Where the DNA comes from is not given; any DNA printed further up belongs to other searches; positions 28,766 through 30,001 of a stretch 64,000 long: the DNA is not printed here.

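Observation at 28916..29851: Response regulator with a degenerate GGDEF-like domain (GGDDF, I-site R to H) embedded inside the trp operon between trpG and trpD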

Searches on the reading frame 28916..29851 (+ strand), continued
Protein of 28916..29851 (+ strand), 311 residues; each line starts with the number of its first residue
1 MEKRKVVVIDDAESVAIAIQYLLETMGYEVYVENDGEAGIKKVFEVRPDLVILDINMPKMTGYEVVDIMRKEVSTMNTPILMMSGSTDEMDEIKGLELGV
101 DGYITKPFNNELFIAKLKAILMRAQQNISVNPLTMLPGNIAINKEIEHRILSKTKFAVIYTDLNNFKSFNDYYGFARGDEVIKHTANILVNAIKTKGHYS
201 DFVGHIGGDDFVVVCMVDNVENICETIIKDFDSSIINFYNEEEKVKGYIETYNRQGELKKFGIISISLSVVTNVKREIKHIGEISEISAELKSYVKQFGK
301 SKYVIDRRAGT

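Call 22: search_protein_families(library=pfam, proteins=[L024:8509-9987:+, L007:2099-3295:+, P0017, P0046, P0053], max_evalue=0.001)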
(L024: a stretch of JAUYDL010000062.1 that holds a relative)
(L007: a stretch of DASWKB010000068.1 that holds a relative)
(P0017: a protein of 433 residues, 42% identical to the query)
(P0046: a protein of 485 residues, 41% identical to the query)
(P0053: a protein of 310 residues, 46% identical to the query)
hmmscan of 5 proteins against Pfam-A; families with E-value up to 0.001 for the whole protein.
L024:8509-9987:+ (492 aa): 3 families
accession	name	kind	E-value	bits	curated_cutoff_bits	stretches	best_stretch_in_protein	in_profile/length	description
PF02518.31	HATPase_c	-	4.1e-27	95.3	26.4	1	381-490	2-109/111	Histidine kinase-, DNA gyrase B-, and HSP90-like ATPase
PF00512.31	HisKA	-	2.7e-20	72.6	26.9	1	267-334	2-66/66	His Kinase A (phospho-acceptor) domain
PF13492.12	GAF_3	-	0.00094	20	27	0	106-228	20-129/129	GAF domain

L007:2099-3295:+ (398 aa): 2 families
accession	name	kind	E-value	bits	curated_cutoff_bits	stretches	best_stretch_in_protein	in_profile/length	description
PF08495.15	FIST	-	7.3e-42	143.8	23.2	1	39-230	1-189/189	FIST N domain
PF10442.14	FIST_C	-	4e-24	85.7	28.5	1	232-374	1-131/131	FIST C domain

P0017 (433 aa): 5 families
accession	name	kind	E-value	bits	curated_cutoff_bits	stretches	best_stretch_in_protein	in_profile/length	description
PF00072.30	Response_reg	-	1.1e-56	190.2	30.2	2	131-242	1-110/111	Response regulator receiver domain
PF00990.26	GGDEF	-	8.8e-21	74.8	23.8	1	257-359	5-110/161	Diguanylate cyclase, GGDEF domain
PF23198.2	PDE8A_N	-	5.4e-09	36.6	29.6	1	137-209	20-92/147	PDE8A-like, N-terminal domain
PF01189.24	Methyltr_RsmB-F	-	0.00013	22.1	27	1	125-180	30-87/199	16S rRNA methyltransferase RsmB/F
PF22335.1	Cas10-Cmr2_palm2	-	0.00059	20.4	27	0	306-417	35-124/133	Cas10/Cmr2, second palm domain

P0046 (485 aa): 3 families
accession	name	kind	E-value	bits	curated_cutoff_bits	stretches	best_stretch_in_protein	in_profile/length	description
PF00072.30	Response_reg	-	3.3e-60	201.5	30.2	2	5-117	1-111/111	Response regulator receiver domain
PF00990.26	GGDEF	-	8.1e-14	52.1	23.8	1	132-215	6-89/161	Diguanylate cyclase, GGDEF domain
PF23198.2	PDE8A_N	-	1e-05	25.9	29.6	0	43-88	51-97/147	PDE8A-like, N-terminal domain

P0053 (310 aa): 3 families
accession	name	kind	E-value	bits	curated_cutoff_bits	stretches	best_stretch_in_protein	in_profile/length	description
PF00072.30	Response_reg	-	6e-32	110.5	30.2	1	5-117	1-111/111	Response regulator receiver domain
PF00990.26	GGDEF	-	2.5e-16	60.3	23.8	1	131-228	5-105/161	Diguanylate cyclase, GGDEF domain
PF21695.3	GlnR_1st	-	2e-05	24.9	27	1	40-119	35-110/111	Transcription regulator GlnR, N-terminal domain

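Call 23: find_related_loci(query=window:28916-29851:+, collection=metagenome_contigs, flank=10000)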
Query window:28916-29851:+ (311 aa) in metagenome_contigs; peptide patterns used: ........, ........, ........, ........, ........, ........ (x = any residue, [..] = any of these).
411 stretches matched a pattern; 254 encode a relative of the query (tblastn E <= 1e-3); the best 80 are kept; 80 distinct loci.
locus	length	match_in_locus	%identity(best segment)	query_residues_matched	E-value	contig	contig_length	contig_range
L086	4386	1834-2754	78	4-310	8e-169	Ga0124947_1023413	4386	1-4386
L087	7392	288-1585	47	1-308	6e-99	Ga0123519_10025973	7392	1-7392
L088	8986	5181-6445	46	3-308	1e-96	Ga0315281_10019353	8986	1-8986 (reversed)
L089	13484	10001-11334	46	3-308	3e-92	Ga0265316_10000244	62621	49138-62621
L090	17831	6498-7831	46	3-308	3e-92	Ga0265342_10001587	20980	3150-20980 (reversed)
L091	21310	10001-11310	44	1-308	3e-92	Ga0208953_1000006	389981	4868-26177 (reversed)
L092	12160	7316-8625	44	1-308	3e-92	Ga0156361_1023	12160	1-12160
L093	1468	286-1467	46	1-308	4e-98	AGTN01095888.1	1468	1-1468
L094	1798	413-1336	44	1-309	7e-89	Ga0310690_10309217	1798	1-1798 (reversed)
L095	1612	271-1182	43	5-309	3e-89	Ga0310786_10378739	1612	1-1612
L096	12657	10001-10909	43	5-308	3e-83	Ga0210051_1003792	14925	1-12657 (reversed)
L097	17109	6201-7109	43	5-308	3e-83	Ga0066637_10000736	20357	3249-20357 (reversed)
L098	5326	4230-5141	42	5-309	2e-82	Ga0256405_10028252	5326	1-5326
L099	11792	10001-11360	41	1-309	1e-82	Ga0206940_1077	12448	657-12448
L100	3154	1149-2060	41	5-309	5e-83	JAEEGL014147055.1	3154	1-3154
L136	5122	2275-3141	34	21-309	3e-55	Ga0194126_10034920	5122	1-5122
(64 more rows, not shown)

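Call 25: find_encoding_contigs(protein=P0005, flank=8000, max_places=2)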
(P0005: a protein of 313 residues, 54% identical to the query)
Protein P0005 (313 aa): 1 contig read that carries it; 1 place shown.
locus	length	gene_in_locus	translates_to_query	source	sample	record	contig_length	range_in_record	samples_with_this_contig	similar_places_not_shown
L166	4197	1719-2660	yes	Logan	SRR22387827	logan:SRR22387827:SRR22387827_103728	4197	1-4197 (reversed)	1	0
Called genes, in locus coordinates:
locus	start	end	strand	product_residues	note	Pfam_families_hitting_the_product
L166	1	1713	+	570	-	?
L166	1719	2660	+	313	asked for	PF00072:Response_reg, PF00990:GGDEF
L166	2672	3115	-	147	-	PF01243:PNPOx_N, PF12900:Pyridox_ox_2, PF16242:Pyrid_ox_like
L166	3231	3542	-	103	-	-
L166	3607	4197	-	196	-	?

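Call 26: find_encoding_contigs(protein=P0006, flank=8000, max_places=2)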
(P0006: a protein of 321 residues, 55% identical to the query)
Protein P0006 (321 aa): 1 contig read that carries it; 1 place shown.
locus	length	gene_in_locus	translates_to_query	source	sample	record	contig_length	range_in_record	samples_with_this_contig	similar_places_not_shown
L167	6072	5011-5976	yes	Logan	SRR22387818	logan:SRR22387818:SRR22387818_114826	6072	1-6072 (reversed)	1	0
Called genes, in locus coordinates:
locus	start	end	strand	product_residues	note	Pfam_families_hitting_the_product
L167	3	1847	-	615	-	?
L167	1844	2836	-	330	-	PF01584:CheW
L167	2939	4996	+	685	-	PF02743:dCache_1, PF00015:MCPsignal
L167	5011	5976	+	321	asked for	PF00072:Response_reg, PF00990:GGDEF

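Call 27: find_encoding_contigs(protein=P0008, flank=8000, max_places=2)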
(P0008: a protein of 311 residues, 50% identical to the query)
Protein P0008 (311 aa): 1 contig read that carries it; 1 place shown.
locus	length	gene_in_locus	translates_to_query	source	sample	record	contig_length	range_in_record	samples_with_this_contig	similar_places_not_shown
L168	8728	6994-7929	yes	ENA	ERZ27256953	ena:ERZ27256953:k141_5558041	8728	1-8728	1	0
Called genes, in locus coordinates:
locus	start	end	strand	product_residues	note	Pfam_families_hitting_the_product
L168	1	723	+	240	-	?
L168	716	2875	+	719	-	PF01627:Hpt, PF02895:H-kinase_dim, PF02518:HATPase_c, PF01584:CheW, PF00072:Response_reg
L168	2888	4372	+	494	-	PF00015:MCPsignal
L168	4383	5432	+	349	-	PF00072:Response_reg, PF01339:CheB_methylest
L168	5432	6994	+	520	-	PF03705:CheR_N, PF01739:CheR, PF08242:Methyltransf_12 (faint), PF13181:TPR_8 (faint), PF12895:ANAPC3 (faint), PF07719:TPR_2 (faint), PF13428:TPR_14 (faint), PF13414:TPR_11 (weak), +2 more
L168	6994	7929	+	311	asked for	PF00072:Response_reg, PF00990:GGDEF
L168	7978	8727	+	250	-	?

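Call 38: predict_structure(alignment_id=A1)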
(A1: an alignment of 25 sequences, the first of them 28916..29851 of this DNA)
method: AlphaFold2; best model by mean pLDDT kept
length: 311 residues; sequences in the alignment: 25
mean_pLDDT: 91.1   pTM: 0.62
mean pLDDT of the five models: 91.1, 90.3, 90.2, 88.8, 86.7
residues with pLDDT >= 90: 220; 70-90: 79; 50-70: 10; < 50: 2
segments of 3 or more residues with pLDDT < 50: none
pLDDT, mean of each block of 10 residues (from residue 1): 87 95 96 97 94 96 94 83 85 85 91 90 66 83 88 94 94 94 97 92 91 96 98 97 94 89 97 92 91 92 90 48
secondary structure, 60 per line:
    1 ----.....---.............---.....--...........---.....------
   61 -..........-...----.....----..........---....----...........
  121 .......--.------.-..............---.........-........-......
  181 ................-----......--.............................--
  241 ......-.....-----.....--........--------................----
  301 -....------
elements in order: E5-9 H13-25 E29-33 H36-46 E50-54 H62-71 E80-84 H89-98 E102-105 H110-127 H139-152 E156-164 H166-173 H175-196 E202-207 E210-216 H217-238 H241-246 E248-252 E258-262 E265-272 H281-296 E302-305
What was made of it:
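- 28916..29851 (+): Response-regulator gene (311 aa): REC + His-x-GGDDF-type GGDEF domain. AF2 model with pLDDT 91 (call 38).
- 29243..29296 (+): Long linker helix (aa 110-127) joining REC to the output domain, as in WspR and DgcR. DSSP on the AF2 model gives helix H110-127 (call 38).
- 29306..29839 (+): His-x-GGDDF-type GGDEF domain, aa 131-308. Landmarks: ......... (131-139), D162, K167, N170, D179, HYSD (198-201), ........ (204-211), R254, K292/K296, S301 and DRR (306-308). The predicted topology is the full GGDEF fold, b1-a1-a2-b2-b3-a3-b4-b5-b6-a4-b7 (call 38).
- On GGDEF domain superfamily (PF00990): In the AF2 model the 10-residue block averages are 83-98 from residue 131 to 310, and all elements are present (call 38).
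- Fold: the AF2 model has pLDDT 91 with complete GGDEF topology (call 38).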

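Call 41: fold_search(model_id=the predicted structure, library=pdb)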
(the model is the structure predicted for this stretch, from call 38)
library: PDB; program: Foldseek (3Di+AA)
matches with E <= 10: 1793; with E <= 0.001: 721
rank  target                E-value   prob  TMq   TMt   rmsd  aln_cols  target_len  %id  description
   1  3bre_B                4.4e-22  1.00  0.43  0.41  22.6       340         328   16  Crystal Structure of P.aeruginosa PA3702 (released 2008-04-01)
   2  3bre_A                4.2e-21  1.00  0.41  0.39  22.7       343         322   16  Crystal Structure of P.aeruginosa PA3702 (released 2008-04-01)
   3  6zxm_A                4.5e-20  1.00  0.42  0.45  16.8       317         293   20  Diguanylate cyclase DgcR in complex with c-di-GMP (released 2021-03-31)
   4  6zxb_A                1.2e-19  1.00  0.43  0.45  12.1       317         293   20  Diguanylate cyclase DgcR (I-site mutant) in native state (released 2021-03-31)
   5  3i5a                  2.2e-19  1.00  0.44  0.42  22.6       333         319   16  Crystal structure of full-length WpsR from Pseudomonas syringae (released 2009-08-18)
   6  2v0n_A                2.3e-19  1.00  0.44  0.30  19.1       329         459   20  ACTIVATED RESPONSE REGULATOR PLED IN COMPLEX WITH C-DIGMP AND GTP- ALPHA-S (released 2007-08-21)
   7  2wb4_A                2.5e-19  1.00  0.41  0.29  19.1       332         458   20  activated diguanylate cyclase PleD in complex with c-di-GMP (released 2010-04-21)
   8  9g86_A                3.2e-19  1.00  0.43  0.31  11.1       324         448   19  Structure of Response regulator PleD in complex with c-diGMP and pppGpp (released 2025-08-06)
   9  9g85_B                1.3e-18  1.00  0.41  0.30  11.6       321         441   20  Structure of Response regulator PleD in complex with c-diGMP and ppGpp (released 2025-08-06)
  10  9g86_B                1.3e-18  1.00  0.42  0.30  11.3       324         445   20  Structure of Response regulator PleD in complex with c-diGMP and pppGpp (released 2025-08-06)
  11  9g85_A                1.7e-18  1.00  0.40  0.29  11.4       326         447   19  Structure of Response regulator PleD in complex with c-diGMP and ppGpp (released 2025-08-06)
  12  1w25_A                2.1e-18  1.00  0.43  0.31  13.1       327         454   20  Response regulator PleD in complex with c-diGMP (released 2004-11-18)
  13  9g85_C                2.3e-18  1.00  0.43  0.31  17.3       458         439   14  Structure of Response regulator PleD in complex with c-diGMP and ppGpp (released 2025-08-06)
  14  9g85_D                4.4e-18  1.00  0.42  0.30  11.3       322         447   20  Structure of Response regulator PleD in complex with c-diGMP and ppGpp (released 2025-08-06)
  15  2wb4_B                9.4e-17  1.00  0.42  0.31  18.5       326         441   20  activated diguanylate cyclase PleD in complex with c-di-GMP (released 2010-04-21)
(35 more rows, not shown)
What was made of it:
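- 29243..29296 (+): The top Foldseek hits are WspR 3bre, DgcR 6zxm/6zxb and PleD (call 41).
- On GGDEF domain superfamily (PF00990): The top Foldseek hits are WspR, DgcR and PleD (call 41).
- Closest known: WspR. Same: It has the same two-domain architecture with a long helical linker and is the best Foldseek hit (E=4e-22, call 41).
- Closest known: DgcR. Different: DgcR was crystallised with c-di-GMP and as an 'I-site mutant' (entry titles, call 41).
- The best PDB fold matches are WspR, DgcR and PleD, with E 4e-22 to 2e-18 (call 41). The closest folds are WspR, DgcR and PleD (call 41).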

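Call 61: search_protein_families(library=padloc, proteins=[window:28916-29851:+], max_evalue=0.01)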
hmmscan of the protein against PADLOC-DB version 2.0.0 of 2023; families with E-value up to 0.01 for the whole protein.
window:28916-29851:+ (311 aa): 1 family
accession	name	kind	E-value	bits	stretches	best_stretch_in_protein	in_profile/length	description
PDLC00405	SduA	-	3.3e-05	21.6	1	3-64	6-67/323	DUF4263 domain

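Call 70: search_protein_families(library=pfam, proteins=[L136:183-1421:+, L136:1418-1822:+, L136:1836-2222:+, L136:3218-3490:+, L136:3501-4223:+, L029:5900-6700:-], max_evalue=0.001)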
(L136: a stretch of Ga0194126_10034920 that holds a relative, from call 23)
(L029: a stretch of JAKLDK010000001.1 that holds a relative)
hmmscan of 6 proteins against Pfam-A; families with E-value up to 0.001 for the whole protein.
L136:183-1421:+ (412 aa): 2 families
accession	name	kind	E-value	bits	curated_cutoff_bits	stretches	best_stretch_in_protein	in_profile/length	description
PF13537.11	GATase_7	-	2.2e-15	57.2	25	1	11-132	9-122/123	Glutamine amidotransferase domain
PF13522.11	GATase_6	-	1.2e-05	25.7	27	1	13-127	27-130/130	Glutamine amidotransferase domain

L136:1418-1822:+ (134 aa): 2 families
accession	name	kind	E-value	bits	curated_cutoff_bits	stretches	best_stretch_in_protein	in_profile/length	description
PF17675.6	APG6_N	-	0.00053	20.9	45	1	29-121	27-121/132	Apg6 coiled-coil region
PF01594.21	AI-2E_transport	-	0.00064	19.4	34.3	1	11-89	52-129/327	AI-2E family transporter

L136:1836-2222:+ (128 aa): 1 family
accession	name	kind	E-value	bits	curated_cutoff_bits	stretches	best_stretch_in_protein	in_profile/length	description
PF02566.24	OsmC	-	7.3e-16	58.9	27.5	1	28-123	2-99/100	OsmC-like protein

L136:3218-3490:+ (90 aa): 1 family
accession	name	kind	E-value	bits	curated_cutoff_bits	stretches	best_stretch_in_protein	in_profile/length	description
PF01169.24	GDT1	-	3.3e-22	79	27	1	8-82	2-75/75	Divalent cation/proton antiporter GDT1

L136:3501-4223:+ (240 aa): 3 families
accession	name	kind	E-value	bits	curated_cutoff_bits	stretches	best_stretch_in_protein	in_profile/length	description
PF07238.19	PilZ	-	8.5e-15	55.4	22.5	1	124-230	2-101/102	PilZ domain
PF01740.26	STAS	-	1.7e-12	47.5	22.6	1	3-104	2-105/106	STAS domain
PF13466.11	STAS_2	-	4.7e-05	23.9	29.2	1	14-93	1-80/80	STAS domain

L029:5900-6700:- (267 aa): 1 family
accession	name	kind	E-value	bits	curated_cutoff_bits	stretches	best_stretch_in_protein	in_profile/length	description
PF00425.24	Chorismate_bind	-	8.3e-78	261.9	27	1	13-264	2-257/257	chorismate binding enzyme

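Call 74: search_protein_families(library=pfam, alignment_id=A3, max_evalue=0.0001)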
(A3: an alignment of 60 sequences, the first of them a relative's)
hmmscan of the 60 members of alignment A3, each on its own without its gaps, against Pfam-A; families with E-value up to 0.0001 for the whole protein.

A. member 1, L001:7806-9215:+ (470 aa): 4 families
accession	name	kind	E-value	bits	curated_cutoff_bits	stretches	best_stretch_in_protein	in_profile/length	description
PF02518.31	HATPase_c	-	4.2e-32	111.3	26.4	1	356-467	2-109/111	Histidine kinase-, DNA gyrase B-, and HSP90-like ATPase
PF00512.31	HisKA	-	7e-18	64.9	26.9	1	241-308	1-65/66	His Kinase A (phospho-acceptor) domain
PF00672.30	HAMP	-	2e-13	50.9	25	1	186-236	2-52/53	HAMP domain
PF13589.12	HATPase_c_3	-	1.6e-05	25.4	25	1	362-436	5-80/137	Histidine kinase-, DNA gyrase B-, and HSP90-like ATPase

B. families by the number of members that match (of 60 scanned): 38 families (the first 25 are shown)
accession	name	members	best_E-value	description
PF02518.31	HATPase_c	19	7.1e-33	Histidine kinase-, DNA gyrase B-, and HSP90-like ATPase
PF00512.31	HisKA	18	5.6e-21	His Kinase A (phospho-acceptor) domain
PF00834.25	Ribul_P_3_epim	7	1.6e-71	Ribulose-phosphate 3 epimerase family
PF13492.12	GAF_3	6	1.3e-08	GAF domain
PF13185.12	GAF_2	4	7.6e-09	GAF domain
PF01590.32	GAF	4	8.9e-09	GAF domain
PF00672.30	HAMP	3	7.4e-15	HAMP domain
PF00294.29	PfkB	2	1.5e-48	pfkB family carbohydrate kinase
PF08543.17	Phos_pyr_kin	2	1e-06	Phosphomethylpyrimidine kinase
PF00215.30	OMPdecase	2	2.9e-06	Orotidine 5'-phosphate decarboxylase / HUMPS family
PF13581.12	HATPase_c_2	2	1.4e-05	Histidine kinase-like ATPase domain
PF06838.17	Met_gamma_lyase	1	4.8e-178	Methionine gamma-lyase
PF02896.24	PEP-utilizers_C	1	1.2e-78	PEP-utilising enzyme, PEP-binding domain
PF19568.5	Spore_III_AA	1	2.2e-63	Sporulation stage III, protein AA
PF03947.24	Ribosomal_L2_C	1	1.6e-56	Ribosomal Proteins L2, C-terminal domain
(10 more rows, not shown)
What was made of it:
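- Signalling context: a histidine kinase lies immediately upstream in 19 of 60 species-level loci (call 74).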

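Call 75: search_protein_families(library=pfam, alignment_id=A4, max_evalue=0.0001)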
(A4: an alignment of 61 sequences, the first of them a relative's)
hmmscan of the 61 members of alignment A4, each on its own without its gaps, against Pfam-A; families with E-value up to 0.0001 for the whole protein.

A. member 1, L001:11087-11836:- (249 aa): 0 families

B. families by the number of members that match (of 61 scanned): 68 families (the first 25 are shown)
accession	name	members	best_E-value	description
PF01872.23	RibD_C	9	3.2e-42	RibD C-terminal domain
PF00383.29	dCMP_cyt_deam_1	9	3.9e-22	Cytidine and deoxycytidylate deaminase zinc-binding region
PF00072.30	Response_reg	8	3.2e-52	Response regulator receiver domain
PF14437.12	MafB19-deam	8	4.1e-13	MafB19-like deaminase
PF02518.31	HATPase_c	4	9.4e-27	Histidine kinase-, DNA gyrase B-, and HSP90-like ATPase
PF00512.31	HisKA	4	1.5e-18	His Kinase A (phospho-acceptor) domain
PF18785.7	Inv-AAD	3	3e-07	Invertebrate-AID/APOBEC-deaminase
PF07719.23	TPR_2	2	5.2e-57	Tetratricopeptide repeat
PF14559.12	TPR_19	2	1.3e-46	Tetratricopeptide repeat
PF00677.23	Lum_binding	2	7.6e-46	Lumazine binding domain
PF13432.12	TPR_16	2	1.6e-45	Tetratricopeptide repeat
PF13414.12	TPR_11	2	9.1e-41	TPR repeat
PF13181.12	TPR_8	2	1.5e-38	Tetratricopeptide repeat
PF01551.29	Peptidase_M23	2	9.6e-38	Peptidase family M23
PF00515.34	TPR_1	2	7.5e-37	Tetratricopeptide repeat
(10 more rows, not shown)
